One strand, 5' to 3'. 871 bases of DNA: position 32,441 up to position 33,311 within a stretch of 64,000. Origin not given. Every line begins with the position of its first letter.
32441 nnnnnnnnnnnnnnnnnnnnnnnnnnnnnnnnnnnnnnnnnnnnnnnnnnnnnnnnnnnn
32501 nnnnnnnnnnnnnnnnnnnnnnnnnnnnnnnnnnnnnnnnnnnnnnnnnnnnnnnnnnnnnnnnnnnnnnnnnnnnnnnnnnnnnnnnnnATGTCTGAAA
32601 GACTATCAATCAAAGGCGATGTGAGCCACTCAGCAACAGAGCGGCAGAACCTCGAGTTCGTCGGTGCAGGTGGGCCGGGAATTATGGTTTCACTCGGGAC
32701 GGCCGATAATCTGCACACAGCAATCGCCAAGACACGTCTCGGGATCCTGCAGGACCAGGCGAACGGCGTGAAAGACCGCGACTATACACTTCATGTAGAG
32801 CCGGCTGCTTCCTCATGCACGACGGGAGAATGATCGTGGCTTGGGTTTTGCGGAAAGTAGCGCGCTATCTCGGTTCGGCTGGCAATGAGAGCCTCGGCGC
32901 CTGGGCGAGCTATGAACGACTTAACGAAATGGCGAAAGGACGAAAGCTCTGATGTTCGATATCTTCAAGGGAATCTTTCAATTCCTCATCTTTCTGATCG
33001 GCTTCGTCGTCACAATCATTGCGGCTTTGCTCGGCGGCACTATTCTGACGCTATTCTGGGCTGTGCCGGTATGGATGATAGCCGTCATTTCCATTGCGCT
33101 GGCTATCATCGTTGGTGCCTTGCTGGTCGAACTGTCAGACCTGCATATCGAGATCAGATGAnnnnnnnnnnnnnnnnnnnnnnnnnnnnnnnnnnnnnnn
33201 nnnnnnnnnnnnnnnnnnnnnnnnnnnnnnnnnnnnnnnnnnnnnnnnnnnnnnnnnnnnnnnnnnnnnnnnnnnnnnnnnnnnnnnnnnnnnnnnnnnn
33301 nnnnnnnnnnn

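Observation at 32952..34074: Type Ib partition module (ParA + small RHH-like protein) in a phage, with an adjacent tiny two-TM gene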

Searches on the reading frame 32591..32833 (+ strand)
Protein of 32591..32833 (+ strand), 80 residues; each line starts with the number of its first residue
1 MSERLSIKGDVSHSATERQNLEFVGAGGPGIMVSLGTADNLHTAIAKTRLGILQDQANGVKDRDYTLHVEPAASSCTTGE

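Call 79: search_protein_families(library=phrogs, proteins=[window:32591-32833:+], max_evalue=0.001)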
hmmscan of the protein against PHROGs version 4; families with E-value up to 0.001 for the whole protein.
window:32591-32833:+ (80 aa): 0 families

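Call 83: search_protein_families(library=padloc, proteins=[window:32591-32833:+], max_evalue=0.01)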
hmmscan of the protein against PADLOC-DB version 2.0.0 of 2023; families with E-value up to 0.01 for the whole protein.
window:32591-32833:+ (80 aa): 0 families

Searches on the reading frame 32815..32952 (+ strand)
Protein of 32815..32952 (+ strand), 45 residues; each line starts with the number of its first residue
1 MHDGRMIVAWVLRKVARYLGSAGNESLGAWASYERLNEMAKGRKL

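Call 79: search_protein_families(library=phrogs, proteins=[window:32815-32952:+], max_evalue=0.001)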
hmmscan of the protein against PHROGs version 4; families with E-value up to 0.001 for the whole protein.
window:32815-32952:+ (45 aa): 0 families

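Call 83: search_protein_families(library=padloc, proteins=[window:32815-32952:+], max_evalue=0.01)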
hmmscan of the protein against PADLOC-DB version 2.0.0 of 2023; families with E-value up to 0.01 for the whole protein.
window:32815-32952:+ (45 aa): 0 families

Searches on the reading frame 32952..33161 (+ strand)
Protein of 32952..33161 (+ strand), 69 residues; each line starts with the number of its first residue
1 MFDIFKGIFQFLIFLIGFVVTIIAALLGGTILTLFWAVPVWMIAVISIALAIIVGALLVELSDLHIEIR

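Call 3: search_protein_families(library=pfam, proteins=[window:32952-33161:+], max_evalue=0.1)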
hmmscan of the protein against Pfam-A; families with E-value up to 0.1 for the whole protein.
window:32952-33161:+ (69 aa): 0 families

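Call 4: search_protein_families(library=ncbifam, proteins=[window:32952-33161:+], max_evalue=0.1)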
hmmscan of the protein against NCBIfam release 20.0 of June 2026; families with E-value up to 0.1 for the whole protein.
window:32952-33161:+ (69 aa): 0 families

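Call 5: search_protein_families(library=phrogs, proteins=[window:32952-33161:+], max_evalue=0.1)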
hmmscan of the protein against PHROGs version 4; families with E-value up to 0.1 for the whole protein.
window:32952-33161:+ (69 aa): 0 families

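Call 66: find_homologous_proteins(query=A6, max_evalue=0.01)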
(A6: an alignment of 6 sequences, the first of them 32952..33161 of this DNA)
Query A6 (6 sequences) (69 aa, profile of the alignment): 16 proteins with E <= 0.01 among 8000 candidates.
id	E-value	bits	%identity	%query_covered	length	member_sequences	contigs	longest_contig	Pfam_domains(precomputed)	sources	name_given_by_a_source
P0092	5.4e-21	92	-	-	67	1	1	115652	-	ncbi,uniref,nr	ncbi:hypothetical protein [Pararhizobium qamdonense]|uniref:hypothetical protein n=1 Tax=Pararhizobi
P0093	1.4e-17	81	47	22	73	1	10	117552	-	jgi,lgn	jgi:hypothetical protein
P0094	1.2e-15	75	-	-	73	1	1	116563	-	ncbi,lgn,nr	ncbi:hypothetical protein EV128_12565 [Rhizobium azibense]|nr:hypothetical protein EV128_12565 [Rhiz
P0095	2.9e-15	74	-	-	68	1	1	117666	-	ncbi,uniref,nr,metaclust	ncbi:hypothetical protein B9J07_27695 [Sinorhizobium sp. LM21]|uniref:hypothetical protein n=1 Tax=S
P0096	4.3e-15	73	-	-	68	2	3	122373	-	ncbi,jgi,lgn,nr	ncbi:hypothetical protein V1VFAS_045 [Rhizobium phage V1VFA-S]|jgi:uncharacterized membrane-anchored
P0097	5.0e-15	73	-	-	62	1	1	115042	-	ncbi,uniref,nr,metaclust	ncbi:hypothetical protein B7L88_gp092 [Rhizobium phage RHEph10]|uniref:hypothetical protein n=1 Tax=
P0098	5.3e-14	70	-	-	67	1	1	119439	-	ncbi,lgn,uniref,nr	ncbi:hypothetical protein IB265_33155 [Ensifer sp. ENS10]|uniref:hypothetical protein n=1 Tax=Ensife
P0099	7.6e-14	69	-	-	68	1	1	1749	-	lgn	-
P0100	6.1e-13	66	-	-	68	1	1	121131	-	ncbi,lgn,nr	ncbi:hypothetical protein [Rhizobium phage RHph_X66]|nr:hypothetical protein [Rhizobium phage RHph_X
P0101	9.8e-13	66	-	-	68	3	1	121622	-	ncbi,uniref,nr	ncbi:hypothetical protein [Rhizobium laguerreae]|uniref:hypothetical protein n=1 Tax=Rhizobium lague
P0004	2.0e-12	65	100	100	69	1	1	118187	-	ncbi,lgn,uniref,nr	ncbi:hypothetical protein [Phyllobacterium myrsinacearum]|uniref:Uncharacterized protein (DUF983 fam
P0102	3.1e-12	64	44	26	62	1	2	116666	-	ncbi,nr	ncbi:hypothetical protein EVB78_018 [Rhizobium phage RHph_N1_15]|nr:hypothetical protein EVB78_018 [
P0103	4.4e-12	63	44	26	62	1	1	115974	-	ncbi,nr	ncbi:hypothetical protein EVB77_018 [Rhizobium phage RHph_N1_10]|nr:hypothetical protein EVB77_018 [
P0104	1.0e-11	62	-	-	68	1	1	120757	-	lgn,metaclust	metaclust:status=active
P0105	3.0e-11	61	-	-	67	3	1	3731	-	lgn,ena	-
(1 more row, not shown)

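Call 82: search_protein_families(library=pfam, alignment_id=A6, max_evalue=10)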
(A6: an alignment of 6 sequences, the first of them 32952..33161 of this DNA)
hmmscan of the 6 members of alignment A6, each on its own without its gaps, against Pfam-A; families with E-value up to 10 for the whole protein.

A. member 1, window:32952-33161:+ (69 aa): 4 families
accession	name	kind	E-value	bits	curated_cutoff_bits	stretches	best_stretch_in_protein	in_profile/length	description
PF07664.17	FeoB_C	-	1.7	8.9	26.6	2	41-58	2-19/54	Ferrous iron transport protein B C terminus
PF06170.17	DUF983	-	2.4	9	22.6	1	11-58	30-72/85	Protein of unknown function (DUF983)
PF06157.16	DUF973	-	4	6.9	26.4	1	3-61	93-152/309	Protein of unknown function (DUF973)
PF11992.13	TgpA_N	-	5.1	6.4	30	1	8-57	13-62/333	TgpA N-terminal domain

B. families by the number of members that match (of 6 scanned): 16 families
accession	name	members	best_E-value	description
PF20990.2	DUF2207_C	3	0.63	Predicted membrane protein (DUF2207) C-terminal domain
PF13829.11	DUF4191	2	0.48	Domain of unknown function (DUF4191)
PF09527.15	ATPase_gene1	1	0.037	Putative F0F1-ATPase subunit Ca2+/Mg2+ transporter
PF01284.28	MARVEL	1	0.04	Membrane-associating domain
PF11241.13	DUF3043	1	0.048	Protein of unknown function (DUF3043)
PF04066.18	MrpF_PhaF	1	0.075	Multiple resistance and pH regulation protein F (MrpF / PhaF)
PF00487.30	FA_desaturase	1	0.22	Fatty acid desaturase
PF12648.12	TcpE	1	0.25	TcpE family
PF17240.7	DUF5313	1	1.6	Family of unknown function (DUF5313)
PF07664.17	FeoB_C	1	1.7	Ferrous iron transport protein B C terminus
PF19744.4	DUF6232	1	1.7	Family of unknown function (DUF6232)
PF16214.10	AC_N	1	1.9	Adenylyl cyclase N-terminal extracellular and transmembrane region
PF06170.17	DUF983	1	2.4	Protein of unknown function (DUF983)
PF17628.7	IncD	1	2.6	Inclusion membrane protein D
PF06157.16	DUF973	1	4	Protein of unknown function (DUF973)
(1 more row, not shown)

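Call 83: search_protein_families(library=padloc, proteins=[window:32952-33161:+], max_evalue=0.01)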
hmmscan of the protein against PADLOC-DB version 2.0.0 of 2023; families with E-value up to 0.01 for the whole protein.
window:32952-33161:+ (69 aa): 0 families
